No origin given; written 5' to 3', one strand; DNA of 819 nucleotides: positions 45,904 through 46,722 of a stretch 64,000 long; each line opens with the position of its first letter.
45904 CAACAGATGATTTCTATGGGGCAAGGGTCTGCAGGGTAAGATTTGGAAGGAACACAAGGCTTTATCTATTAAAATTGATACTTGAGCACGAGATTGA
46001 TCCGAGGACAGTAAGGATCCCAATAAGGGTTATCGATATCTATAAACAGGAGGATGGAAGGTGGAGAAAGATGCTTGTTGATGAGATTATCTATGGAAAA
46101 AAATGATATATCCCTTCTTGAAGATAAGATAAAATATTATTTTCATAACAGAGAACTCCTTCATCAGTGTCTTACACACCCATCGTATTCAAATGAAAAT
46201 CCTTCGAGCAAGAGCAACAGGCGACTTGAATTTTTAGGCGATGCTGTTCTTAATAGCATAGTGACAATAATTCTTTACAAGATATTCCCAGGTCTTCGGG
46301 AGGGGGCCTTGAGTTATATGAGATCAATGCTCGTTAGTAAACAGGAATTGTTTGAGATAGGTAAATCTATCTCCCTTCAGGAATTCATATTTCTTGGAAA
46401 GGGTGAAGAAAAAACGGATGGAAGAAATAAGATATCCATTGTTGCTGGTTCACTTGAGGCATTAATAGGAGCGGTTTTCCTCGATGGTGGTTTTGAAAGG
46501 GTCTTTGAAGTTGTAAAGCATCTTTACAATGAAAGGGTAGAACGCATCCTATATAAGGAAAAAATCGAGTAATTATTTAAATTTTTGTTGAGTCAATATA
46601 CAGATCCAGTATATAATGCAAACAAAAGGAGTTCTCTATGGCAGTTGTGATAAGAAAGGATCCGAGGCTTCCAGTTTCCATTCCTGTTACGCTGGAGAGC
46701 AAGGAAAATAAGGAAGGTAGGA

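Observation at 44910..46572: Nitrilase-superfamily (C-N hydrolase) protein translationally overlapped with an RNase III catalytic-domain protein that has no dsRBD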

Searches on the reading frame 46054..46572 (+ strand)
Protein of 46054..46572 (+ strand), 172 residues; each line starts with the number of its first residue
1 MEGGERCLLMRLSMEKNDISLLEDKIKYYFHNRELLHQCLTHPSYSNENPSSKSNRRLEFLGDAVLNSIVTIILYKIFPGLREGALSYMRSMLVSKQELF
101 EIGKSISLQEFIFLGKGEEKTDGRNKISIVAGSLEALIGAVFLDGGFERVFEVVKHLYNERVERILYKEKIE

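Call 3: search_protein_families(library=pfam, proteins=[window:46054-46572:+], max_evalue=1)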
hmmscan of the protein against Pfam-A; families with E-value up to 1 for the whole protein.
window:46054-46572:+ (172 aa): 3 families
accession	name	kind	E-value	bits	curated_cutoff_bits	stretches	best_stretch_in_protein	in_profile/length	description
PF14622.11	Ribonucleas_3_3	-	2.3e-34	118.8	35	1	32-158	1-124/128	Ribonuclease-III-like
PF00636.31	Ribonuclease_3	-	7.5e-22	78.5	27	1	57-146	2-102/102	Ribonuclease III domain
PF22935.1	RM44_endonuclase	-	1.9e-07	31.7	27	1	32-140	19-138/139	Large ribosomal subunit protein mL44, endonuclease domain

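Call 4: search_protein_families(library=ncbifam, proteins=[window:46054-46572:+], max_evalue=1)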
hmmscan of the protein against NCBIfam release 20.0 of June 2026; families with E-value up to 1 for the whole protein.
window:46054-46572:+ (172 aa): 1 family
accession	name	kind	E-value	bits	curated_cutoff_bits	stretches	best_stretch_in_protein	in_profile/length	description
TIGR02191.1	RNaseIII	equivalog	6.4e-48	163.2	166.25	1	22-165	1-144/219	ribonuclease III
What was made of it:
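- On Bacterial RNase III (Rnc, TIGR02191): 163.2 bits against a cutoff of 166.25; only profile positions 1-144 of 219 are matched (call 4).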

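Call 5: search_protein_families(library=padloc, proteins=[window:46054-46572:+], max_evalue=1)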
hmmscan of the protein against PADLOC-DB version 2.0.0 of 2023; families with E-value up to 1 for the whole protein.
window:46054-46572:+ (172 aa): 0 families

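Call 15: find_homologous_proteins(query=window:46093-46572:+, max_evalue=0.001)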
Query window:46093-46572:+ (159 aa): 7972 proteins with E <= 0.001 among 8000 candidates; the best 120 are listed.
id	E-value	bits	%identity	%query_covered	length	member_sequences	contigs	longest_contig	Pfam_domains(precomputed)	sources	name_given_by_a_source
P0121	1.0e-96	339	100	100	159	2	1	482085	PF00636.32,PF22935.2,PF14622.12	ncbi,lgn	-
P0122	2.4e-85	302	89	100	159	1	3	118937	PF00636.32,PF22935.2,PF14622.12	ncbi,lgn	-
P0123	2.7e-69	250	74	100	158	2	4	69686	PF00636.32,PF22935.2,PF14622.12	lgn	-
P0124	7.6e-38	148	45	82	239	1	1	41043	PF00636.32,PF14622.12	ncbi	-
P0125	1.5e-35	140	48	91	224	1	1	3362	PF00636.32,PF22935.2,PF14622.12,PF00035.33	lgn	-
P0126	2.5e-34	136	49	94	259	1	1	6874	PF00636.32,PF22935.2,PF14622.12,PF00035.33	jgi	jgi:ribonuclease-3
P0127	2.5e-34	136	46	95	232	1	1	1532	PF00636.32,PF22935.2,PF14622.12,PF00035.33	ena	-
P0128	2.7e-34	136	50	89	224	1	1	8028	PF00636.32,PF22935.2,PF14622.12,PF00035.33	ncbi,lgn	-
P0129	3.1e-34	136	49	87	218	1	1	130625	PF00636.32,PF14622.12,PF00035.33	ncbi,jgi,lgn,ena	-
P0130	3.9e-34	136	50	94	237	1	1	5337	PF00636.32,PF22935.2,PF14622.12,PF00035.33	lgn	-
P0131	6.4e-34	135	49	89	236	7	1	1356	PF00636.32,PF24995.2,PF14622.12,PF00035.33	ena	-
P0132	7.1e-34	135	49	91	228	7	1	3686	PF00636.32,PF22935.2,PF14622.12,PF00035.33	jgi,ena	-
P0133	7.5e-34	135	47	93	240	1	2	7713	PF14709.14,PF00636.32,PF22935.2,PF14622.12,PF00035.33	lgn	-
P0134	7.8e-34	135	49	92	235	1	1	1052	PF00636.32,PF22935.2,PF14622.12,PF00035.33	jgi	jgi:ribonuclease-3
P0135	1.2e-33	134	47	92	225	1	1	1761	PF00636.32,PF22935.2,PF14622.12,PF00035.33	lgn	-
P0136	1.5e-33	134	48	94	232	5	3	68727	PF00636.32,PF22935.2,PF14622.12,PF00035.33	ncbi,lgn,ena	-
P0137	1.7e-33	134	49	91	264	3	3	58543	PF00636.32,PF22935.2,PF14622.12,PF00035.33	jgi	jgi:ribonuclease-3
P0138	1.8e-33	133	47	92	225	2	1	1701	PF00636.32,PF22935.2,PF14622.12,PF00035.33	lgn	-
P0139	1.9e-33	133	46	96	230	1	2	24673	PF22892.3,PF00636.32,PF22935.2,PF14622.12,PF00035.33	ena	-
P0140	2.3e-33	133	46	95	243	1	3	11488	PF00636.32,PF22935.2,PF14622.12,PF00035.33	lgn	-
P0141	3.8e-33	132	47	99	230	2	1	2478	PF00636.32,PF14622.12,PF00035.33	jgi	jgi:ribonuclease III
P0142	4.2e-33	132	49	91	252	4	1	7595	PF00636.32,PF22935.2,PF14622.12,PF00035.33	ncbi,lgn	ncbi:MAG: ribonuclease III [Thermodesulfobacteriota bacterium]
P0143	5.4e-33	132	46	93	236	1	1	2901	PF00636.32,PF14622.12,PF00035.33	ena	-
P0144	5.5e-33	132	50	88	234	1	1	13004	PF00636.32,PF22935.2,PF14622.12,PF00035.33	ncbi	-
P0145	5.7e-33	132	50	81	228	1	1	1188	PF00636.32,PF14622.12,PF00035.33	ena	-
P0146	5.8e-33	132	45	92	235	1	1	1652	PF00636.32,PF14622.12,PF00035.33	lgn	-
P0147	6.4e-33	132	47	96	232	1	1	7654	PF00636.32,PF22935.2,PF14622.12,PF00035.33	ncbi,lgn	-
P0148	6.5e-33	132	46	92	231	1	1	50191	PF00636.32,PF22935.2,PF14622.12,PF00035.33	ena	-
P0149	7.0e-33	132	48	88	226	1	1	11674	PF00636.32,PF22935.2,PF14622.12,PF00035.33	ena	-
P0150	7.1e-33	132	45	95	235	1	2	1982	PF00636.32,PF14622.12,PF00035.33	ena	-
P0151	7.5e-33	131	48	91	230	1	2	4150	PF00636.32,PF14622.12,PF00035.33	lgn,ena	-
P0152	7.7e-33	131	46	94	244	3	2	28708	PF00636.32,PF22935.2,PF14622.12,PF00035.33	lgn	-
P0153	8.1e-33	131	44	99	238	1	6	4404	PF00636.32,PF22935.2,PF14622.12,PF00035.33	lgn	-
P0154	8.5e-33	131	47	96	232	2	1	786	PF00636.32,PF14622.12,PF00035.33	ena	-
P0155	8.5e-33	131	48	92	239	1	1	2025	PF00636.32,PF14622.12,PF00035.33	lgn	-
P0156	8.8e-33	131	50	91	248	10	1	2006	PF00636.32,PF14622.12,PF00035.33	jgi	jgi:ribonuclease III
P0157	9.5e-33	131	47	92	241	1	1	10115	PF00636.32,PF22935.2,PF14622.12,PF00035.33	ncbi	-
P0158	1.0e-32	131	45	95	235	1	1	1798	PF00636.32,PF22935.2,PF14622.12,PF00035.33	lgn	-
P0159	1.1e-32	131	45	88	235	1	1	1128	PF00636.32,PF22935.2,PF14622.12,PF00035.33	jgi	-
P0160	1.2e-32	131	46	90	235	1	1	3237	PF00636.32,PF14622.12,PF00035.33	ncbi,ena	-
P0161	1.2e-32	131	42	93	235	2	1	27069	PF00636.32,PF22935.2,PF14622.12,PF00035.33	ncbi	-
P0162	1.4e-32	131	48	95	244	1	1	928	PF00636.32,PF14622.12,PF00035.33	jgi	jgi:ribonuclease-3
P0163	1.4e-32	131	47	92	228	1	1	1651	PF00636.32,PF22935.2,PF14622.12,PF00035.33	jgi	jgi:ribonuclease-3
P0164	1.4e-32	131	49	91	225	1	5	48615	PF00636.32,PF22935.2,PF14622.12,PF00035.33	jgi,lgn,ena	-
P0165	1.5e-32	131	43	98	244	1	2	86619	PF00636.32,PF22935.2,PF14622.12,PF00035.33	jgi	jgi:ribonuclease III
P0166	1.6e-32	130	46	94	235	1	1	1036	PF00636.32,PF14622.12,PF00035.33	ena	-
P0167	1.6e-32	130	50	86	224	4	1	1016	PF00636.32,PF22935.2,PF14622.12,PF00035.33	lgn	-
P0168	1.7e-32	130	47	95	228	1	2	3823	PF00636.32,PF22935.2,PF14622.12,PF00035.33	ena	-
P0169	1.8e-32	130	45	92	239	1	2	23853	PF00636.32,PF22935.2,PF14622.12,PF00035.33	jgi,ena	-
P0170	1.9e-32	130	45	94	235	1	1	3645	PF00636.32,PF14622.12,PF00035.33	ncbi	-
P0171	1.9e-32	130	45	90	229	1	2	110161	PF00636.32,PF22935.2,PF14622.12,PF00035.33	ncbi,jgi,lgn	jgi:ribonuclease-3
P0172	1.9e-32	130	48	92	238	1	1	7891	PF00636.32,PF22935.2,PF14622.12,PF00035.33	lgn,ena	-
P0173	2.1e-32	130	47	94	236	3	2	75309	PF00636.32,PF22935.2,PF14622.12,PF00035.33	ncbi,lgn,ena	-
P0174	2.1e-32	130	50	91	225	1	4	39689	PF00636.32,PF22935.2,PF14622.12,PF00035.33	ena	-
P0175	2.1e-32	130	51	87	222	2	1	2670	PF00636.32,PF22935.2,PF14622.12,PF00035.33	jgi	jgi:ribonuclease-3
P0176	2.1e-32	130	46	99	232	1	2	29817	PF00636.32,PF22935.2,PF14622.12,PF00035.33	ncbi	-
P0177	2.2e-32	130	48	86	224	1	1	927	PF00636.32,PF22935.2,PF14622.12,PF00035.33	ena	-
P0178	2.3e-32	130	46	90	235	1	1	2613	PF00636.32,PF22935.2,PF14622.12,PF00035.33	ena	-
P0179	2.3e-32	130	46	90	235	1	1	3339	PF00636.32,PF22935.2,PF14622.12,PF00035.33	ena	-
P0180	2.5e-32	130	44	100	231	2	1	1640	PF00636.32,PF14622.12,PF00035.33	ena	-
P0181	2.5e-32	130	48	91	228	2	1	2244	PF00636.32,PF22935.2,PF14622.12,PF00035.33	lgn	-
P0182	2.5e-32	130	45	94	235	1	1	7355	PF00636.32,PF14622.12,PF00035.33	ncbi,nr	ncbi:MAG: ribonuclease III [Deltaproteobacteria bacterium]|nr:ribonuclease III [Deltaproteobacteria 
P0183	2.6e-32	130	46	89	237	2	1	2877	PF00636.32,PF22935.2,PF14622.12,PF00035.33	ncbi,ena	-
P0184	2.8e-32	130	46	92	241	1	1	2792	PF00636.32,PF14622.12,PF00035.33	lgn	-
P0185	2.8e-32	130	51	87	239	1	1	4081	PF00636.32,PF22935.2,PF14622.12,PF00035.33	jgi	jgi:ribonuclease III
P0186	2.9e-32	130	45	87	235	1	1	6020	PF00636.32,PF14622.12,PF00035.33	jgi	jgi:ribonuclease-3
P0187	3.3e-32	129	48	92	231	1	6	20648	PF00636.32,PF14622.12,PF00035.33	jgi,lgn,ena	jgi:ribonuclease III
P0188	3.3e-32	129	46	96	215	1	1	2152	PF00636.32,PF22935.2,PF14622.12,PF00035.33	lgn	-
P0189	3.4e-32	129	45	90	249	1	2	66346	PF00636.32,PF22935.2,PF14622.12,PF00035.33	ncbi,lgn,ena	-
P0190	3.4e-32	129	44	96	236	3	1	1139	PF00636.32,PF22935.2,PF14622.12,PF00035.33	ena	-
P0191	3.4e-32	129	45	92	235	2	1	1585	PF00636.32,PF22935.2,PF14622.12,PF00035.33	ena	-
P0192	3.6e-32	129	47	92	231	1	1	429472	PF00636.32,PF14622.12,PF00035.33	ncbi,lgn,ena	-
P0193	3.7e-32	129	48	91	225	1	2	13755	PF00636.32,PF22935.2,PF14622.12,PF00035.33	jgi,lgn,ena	-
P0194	3.9e-32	129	45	91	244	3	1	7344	PF00636.32,PF22935.2,PF14622.12,PF00035.33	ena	-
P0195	4.1e-32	129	43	93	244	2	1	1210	PF00636.32,PF22935.2,PF14622.12,PF00035.33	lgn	-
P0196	4.4e-32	129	46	95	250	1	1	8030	PF00636.32,PF14622.12,PF00035.33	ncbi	ncbi:MAG: ribonuclease III [Thermodesulfobacteriota bacterium]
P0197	4.5e-32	129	44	96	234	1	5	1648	PF00636.32,PF22935.2,PF14622.12,PF00035.33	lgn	-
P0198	4.5e-32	129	45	92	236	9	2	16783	PF00636.32,PF22935.2,PF14622.12,PF00035.33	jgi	jgi:ribonuclease-3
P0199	4.7e-32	129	51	84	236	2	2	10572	PF00636.32,PF22935.2,PF14622.12,PF00035.33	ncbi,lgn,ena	-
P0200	4.7e-32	129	50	91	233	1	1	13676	PF00636.32,PF22935.2,PF14622.12,PF00035.33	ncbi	-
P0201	4.9e-32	129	49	91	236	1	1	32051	PF00636.32,PF22935.2,PF14622.12,PF00035.33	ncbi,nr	ncbi:MAG: ribonuclease III [Thermodesulfovibrionales bacterium]|nr:ribonuclease III [Thermodesulfovi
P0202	4.9e-32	129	47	89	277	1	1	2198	PF00636.32,PF22935.2,PF14622.12,PF00035.33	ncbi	-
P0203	5.0e-32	129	48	91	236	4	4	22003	PF00636.32,PF22935.2,PF14622.12,PF00035.33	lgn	-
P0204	5.3e-32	129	51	85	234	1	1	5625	PF00636.32,PF22935.2,PF14622.12,PF00035.33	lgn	-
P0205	5.4e-32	129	42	98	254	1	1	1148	PF00636.32,PF22935.2,PF14622.12,PF00035.33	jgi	-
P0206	5.6e-32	129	47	91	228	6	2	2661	PF00636.32,PF22935.2,PF14622.12,PF00035.33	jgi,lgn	jgi:ribonuclease-3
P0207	5.7e-32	129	47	87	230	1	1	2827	PF00636.32,PF22935.2,PF14622.12,PF00035.33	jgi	-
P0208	5.7e-32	129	46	92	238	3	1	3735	PF00636.32,PF14622.12,PF00035.33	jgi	jgi:ribonuclease III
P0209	5.7e-32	129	46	89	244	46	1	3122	PF00636.32,PF22935.2,PF14622.12,PF00035.33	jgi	jgi:ribonuclease-3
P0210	5.9e-32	129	45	92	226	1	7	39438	PF00636.32,PF22935.2,PF14622.12,PF00035.33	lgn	-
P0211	6.0e-32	129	47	92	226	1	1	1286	PF00636.32,PF22935.2,PF14622.12,PF00035.33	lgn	-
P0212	6.2e-32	128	45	92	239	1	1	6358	PF00636.32,PF22935.2,PF14622.12,PF00035.33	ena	-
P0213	6.2e-32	128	45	91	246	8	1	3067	PF00636.32,PF22935.2,PF14622.12,PF00035.33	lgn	-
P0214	6.4e-32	128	47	92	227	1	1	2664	PF00636.32,PF14622.12,PF00035.33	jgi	-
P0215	6.7e-32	128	45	92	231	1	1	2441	PF00636.32,PF14622.12,PF00035.33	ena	-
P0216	6.8e-32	128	46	92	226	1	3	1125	PF00636.32,PF14622.12,PF00035.33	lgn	-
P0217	7.1e-32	128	46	93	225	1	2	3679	PF00636.32,PF14622.12,PF00035.33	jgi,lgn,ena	-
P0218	7.4e-32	128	47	94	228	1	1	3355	PF14709.14,PF00636.32,PF22935.2,PF14622.12,PF00035.33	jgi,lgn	jgi:ribonuclease-3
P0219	8.7e-32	128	51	84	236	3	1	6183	PF00636.32,PF22935.2,PF14622.12,PF00035.33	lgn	-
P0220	8.8e-32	128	47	90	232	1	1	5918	PF00636.32,PF22935.2,PF14622.12,PF00035.33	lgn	-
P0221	8.9e-32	128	46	87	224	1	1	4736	PF00636.32,PF22935.2,PF14622.12,PF00035.33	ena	-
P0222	8.9e-32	128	47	90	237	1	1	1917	PF00636.32,PF22935.2,PF14622.12,PF00035.33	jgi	jgi:ribonuclease-3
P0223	9.1e-32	128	47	92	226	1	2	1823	PF00636.32,PF22935.2,PF14622.12,PF00035.33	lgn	-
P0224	9.7e-32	128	47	92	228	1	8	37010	PF00636.32,PF22935.2,PF14622.12,PF00035.33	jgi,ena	-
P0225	1.0e-31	128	45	94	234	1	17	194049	PF00636.32,PF22935.2,PF14622.12,PF00035.33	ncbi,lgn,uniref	ncbi:MAG: ribonuclease III [Terrisporobacter sp.]|uniref:ribonuclease III n=1 Tax=Terrisporobacter s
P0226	1.2e-31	128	46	92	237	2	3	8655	PF00636.32,PF22935.2,PF14622.12,PF00035.33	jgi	jgi:ribonuclease III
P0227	1.2e-31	128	49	89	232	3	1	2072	PF00636.32,PF22935.2,PF14622.12,PF00035.33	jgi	jgi:ribonuclease-3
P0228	1.3e-31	127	45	93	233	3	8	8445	PF00636.32,PF22935.2,PF14622.12,PF00035.33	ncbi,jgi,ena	-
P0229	1.3e-31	127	48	91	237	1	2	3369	PF00636.32,PF14622.12,PF00035.33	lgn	-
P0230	1.3e-31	127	49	89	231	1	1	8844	PF00636.32,PF22935.2,PF14622.12,PF00035.33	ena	-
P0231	1.4e-31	127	46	93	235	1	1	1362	PF00636.32,PF22935.2,PF14622.12,PF00035.33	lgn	-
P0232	1.4e-31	127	46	92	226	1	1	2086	PF00636.32,PF22935.2,PF14622.12,PF00035.33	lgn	-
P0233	1.4e-31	127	50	86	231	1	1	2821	PF00636.32,PF22935.2,PF14622.12,PF00035.33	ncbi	-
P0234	1.4e-31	127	46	92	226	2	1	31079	PF00636.32,PF22935.2,PF14622.12,PF00035.33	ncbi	-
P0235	1.4e-31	127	49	89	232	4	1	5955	PF14709.14,PF00636.32,PF22935.2,PF14622.12,PF00035.33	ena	-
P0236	1.5e-31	127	48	88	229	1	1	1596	PF00636.32,PF22935.2,PF14622.12,PF00035.33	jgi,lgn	-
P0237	1.7e-31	127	45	90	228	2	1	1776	PF00636.32,PF22935.2,PF14622.12,PF00035.33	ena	-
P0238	1.7e-31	127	49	86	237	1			PF00636.32,PF22935.2,PF14622.12,PF00035.33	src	-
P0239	1.8e-31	127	43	97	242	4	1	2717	PF14709.14,PF00636.32,PF22935.2,PF14622.12,PF00035.33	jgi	-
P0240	1.9e-31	127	48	99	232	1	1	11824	PF00636.32,PF22935.2,PF14622.12,PF00035.33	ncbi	-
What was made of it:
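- On Bacterial RNase III (Rnc, TIGR02191): No PF00035, unlike the full-length hits (call 15).
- The next hits are full-length Rnc at 45-50% identity (call 15). Only 64 kb of a contig of at least 482 kb was visible (call 15), so a canonical rnc elsewhere is entirely possible.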

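Call 16: find_encoding_contigs(protein=P0123, flank=10000, max_places=4)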
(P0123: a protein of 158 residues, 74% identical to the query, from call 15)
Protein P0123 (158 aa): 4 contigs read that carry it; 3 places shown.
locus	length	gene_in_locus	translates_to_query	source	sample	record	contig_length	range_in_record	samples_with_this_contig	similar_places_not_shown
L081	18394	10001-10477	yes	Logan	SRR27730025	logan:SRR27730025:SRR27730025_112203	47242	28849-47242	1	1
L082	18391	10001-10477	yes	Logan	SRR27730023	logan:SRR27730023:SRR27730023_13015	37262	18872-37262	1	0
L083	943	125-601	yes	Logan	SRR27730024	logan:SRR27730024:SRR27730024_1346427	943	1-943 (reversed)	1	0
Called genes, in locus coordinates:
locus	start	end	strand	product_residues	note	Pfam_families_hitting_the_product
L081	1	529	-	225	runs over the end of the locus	PF00730:HhH-GPD, PF00633:HHH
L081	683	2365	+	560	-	PF00072:Response_reg, PF00989:PAS, PF13188:PAS_8, PF13426:PAS_9, PF08447:PAS_3, PF00069:Pkinase, PF07714:PK_Tyr_Ser-Thr, PF03109:ABC1 (weak), +1 more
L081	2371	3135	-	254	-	PF01261:AP_endonuc_2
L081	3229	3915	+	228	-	PF00702:Hydrolase, PF13419:HAD_2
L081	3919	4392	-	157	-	-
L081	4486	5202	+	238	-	-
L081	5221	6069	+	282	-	PF01261:AP_endonuc_2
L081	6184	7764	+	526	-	PF01645:Glu_synthase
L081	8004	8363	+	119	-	PF01258:zf-dskA_traR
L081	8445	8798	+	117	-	PF16842:RRM_occluded (weak), PF00076:RRM_1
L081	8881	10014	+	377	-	-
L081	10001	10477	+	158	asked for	PF22935:RM44_endonuclase (weak), PF14622:Ribonucleas_3_3, PF00636:Ribonuclease_3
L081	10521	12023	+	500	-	PF07238:PilZ, PF00158:Sigma54_activat, PF14532:Sigma54_activ_2, PF25601:AAA_lid_14, PF02954:HTH_8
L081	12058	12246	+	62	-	-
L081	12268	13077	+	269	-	PF00106:adh_short, PF13561:adh_short_C2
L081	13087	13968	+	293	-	PF13714:PEP_mutase, PF00463:ICL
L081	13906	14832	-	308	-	PF20434:BD-FAE (weak), PF00561:Abhydrolase_1 (weak), PF12146:Hydrolase_4, PF12697:Abhydrolase_6 (weak), PF20408:Abhydrolase_11 (faint)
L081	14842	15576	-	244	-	PF02683:DsbD_TM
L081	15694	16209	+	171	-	PF14512:TM1586_NiRdase (faint), PF00881:Nitroreductase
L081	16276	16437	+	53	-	-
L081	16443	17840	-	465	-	PF01116:F_bP_aldolase, PF08013:GatZ_KbaZ-like (weak)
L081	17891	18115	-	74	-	-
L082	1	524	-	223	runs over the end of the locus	PF00730:HhH-GPD, PF00633:HHH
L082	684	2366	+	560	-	PF00072:Response_reg, PF00989:PAS, PF13188:PAS_8, PF13426:PAS_9, PF08447:PAS_3, PF00069:Pkinase, PF07714:PK_Tyr_Ser-Thr, PF03109:ABC1 (weak), +1 more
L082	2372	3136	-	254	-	PF01261:AP_endonuc_2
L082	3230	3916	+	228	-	PF00702:Hydrolase, PF13419:HAD_2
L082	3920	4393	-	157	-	-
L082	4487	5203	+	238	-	-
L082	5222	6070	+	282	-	PF01261:AP_endonuc_2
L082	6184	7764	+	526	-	PF01645:Glu_synthase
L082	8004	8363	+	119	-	PF01258:zf-dskA_traR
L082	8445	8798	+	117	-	PF16842:RRM_occluded (weak), PF00076:RRM_1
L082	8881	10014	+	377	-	-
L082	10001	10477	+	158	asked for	PF22935:RM44_endonuclase (weak), PF14622:Ribonucleas_3_3, PF00636:Ribonuclease_3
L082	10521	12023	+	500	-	PF07238:PilZ, PF00158:Sigma54_activat, PF14532:Sigma54_activ_2, PF25601:AAA_lid_14, PF02954:HTH_8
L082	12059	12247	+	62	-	-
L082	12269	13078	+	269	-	PF00106:adh_short, PF13561:adh_short_C2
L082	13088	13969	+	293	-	PF13714:PEP_mutase, PF00463:ICL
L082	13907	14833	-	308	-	PF20434:BD-FAE (weak), PF00561:Abhydrolase_1, PF12146:Hydrolase_4, PF12697:Abhydrolase_6 (weak), PF20408:Abhydrolase_11 (faint)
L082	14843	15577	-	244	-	PF02683:DsbD_TM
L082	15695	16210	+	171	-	PF14512:TM1586_NiRdase (faint), PF00881:Nitroreductase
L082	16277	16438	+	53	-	-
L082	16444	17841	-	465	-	PF01116:F_bP_aldolase, PF08013:GatZ_KbaZ-like (weak)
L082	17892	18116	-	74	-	-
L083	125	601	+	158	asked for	PF22935:RM44_endonuclase (weak), PF14622:Ribonucleas_3_3, PF00636:Ribonuclease_3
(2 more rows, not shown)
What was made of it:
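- On Conserved two-gene module (hydrolase + RNase III): One further close lineage has whole-region synteny (call 16).
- The third known occurrence (L081/L082) shares the whole region, GltS-like / DksA / RRM / NIT / RNC / sigma-54 activator / SDR / ICL (call 16).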

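Call 17: find_encoding_contigs(protein=P0121, flank=3000, max_places=3)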
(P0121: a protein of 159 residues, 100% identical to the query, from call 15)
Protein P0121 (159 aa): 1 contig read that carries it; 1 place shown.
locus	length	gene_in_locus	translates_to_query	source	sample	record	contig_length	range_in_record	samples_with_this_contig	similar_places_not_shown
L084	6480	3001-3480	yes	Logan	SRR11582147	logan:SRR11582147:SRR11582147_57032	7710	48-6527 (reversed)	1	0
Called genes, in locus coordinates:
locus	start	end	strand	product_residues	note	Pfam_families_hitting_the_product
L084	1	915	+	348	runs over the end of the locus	PF21088:MS_channel_1st, PF00924:MS_channel_2nd, PF21082:MS_channel_3rd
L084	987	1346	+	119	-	PF01258:zf-dskA_traR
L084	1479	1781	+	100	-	PF00076:RRM_1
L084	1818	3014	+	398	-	-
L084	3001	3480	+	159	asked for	PF22935:RM44_endonuclase (weak), PF14622:Ribonucleas_3_3, PF00636:Ribonuclease_3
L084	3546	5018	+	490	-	PF07238:PilZ, PF00158:Sigma54_activat, PF14532:Sigma54_activ_2, PF25601:AAA_lid_14, PF02954:HTH_8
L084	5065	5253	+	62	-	-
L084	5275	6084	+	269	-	PF00106:adh_short, PF13561:adh_short_C2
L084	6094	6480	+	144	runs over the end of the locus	?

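Call 22: find_encoding_contigs(protein=P0124, flank=8000, max_places=3)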
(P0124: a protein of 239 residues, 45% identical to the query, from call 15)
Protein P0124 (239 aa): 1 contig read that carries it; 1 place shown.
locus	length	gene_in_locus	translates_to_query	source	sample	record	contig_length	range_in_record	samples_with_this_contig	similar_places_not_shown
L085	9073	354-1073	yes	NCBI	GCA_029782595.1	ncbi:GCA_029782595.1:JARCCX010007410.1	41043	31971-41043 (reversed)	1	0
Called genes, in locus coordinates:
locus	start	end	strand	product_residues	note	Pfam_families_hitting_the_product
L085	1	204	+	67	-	?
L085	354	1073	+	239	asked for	PF14622:Ribonucleas_3_3, PF00636:Ribonuclease_3, PF14622:Ribonucleas_3_3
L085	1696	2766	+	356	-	PF04055:Radical_SAM, PF16199:Radical_SAM_C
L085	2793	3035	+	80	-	PF02463:SMC_N, PF13175:AAA_15, PF13555:AAA_29 (weak), PF13476:AAA_23, PF13304:AAA_21 (weak)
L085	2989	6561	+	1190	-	PF02463:SMC_N, PF06470:SMC_hinge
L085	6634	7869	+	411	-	PF02881:SRP54_N, PF13604:AAA_30 (weak), PF00448:SRP54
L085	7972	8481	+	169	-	PF04297:UPF0122, PF08281:Sigma70_r4_2, PF04545:Sigma70_r4, PF13551:HTH_29 (faint), PF04297:UPF0122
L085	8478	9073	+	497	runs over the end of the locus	PF02881:SRP54_N, PF06414:Zeta_toxin (faint), PF01591:6PF2K (faint), PF13671:AAA_33 (faint), PF00448:SRP54, PF01656:CbiA (weak), PF02978:SRP_SPB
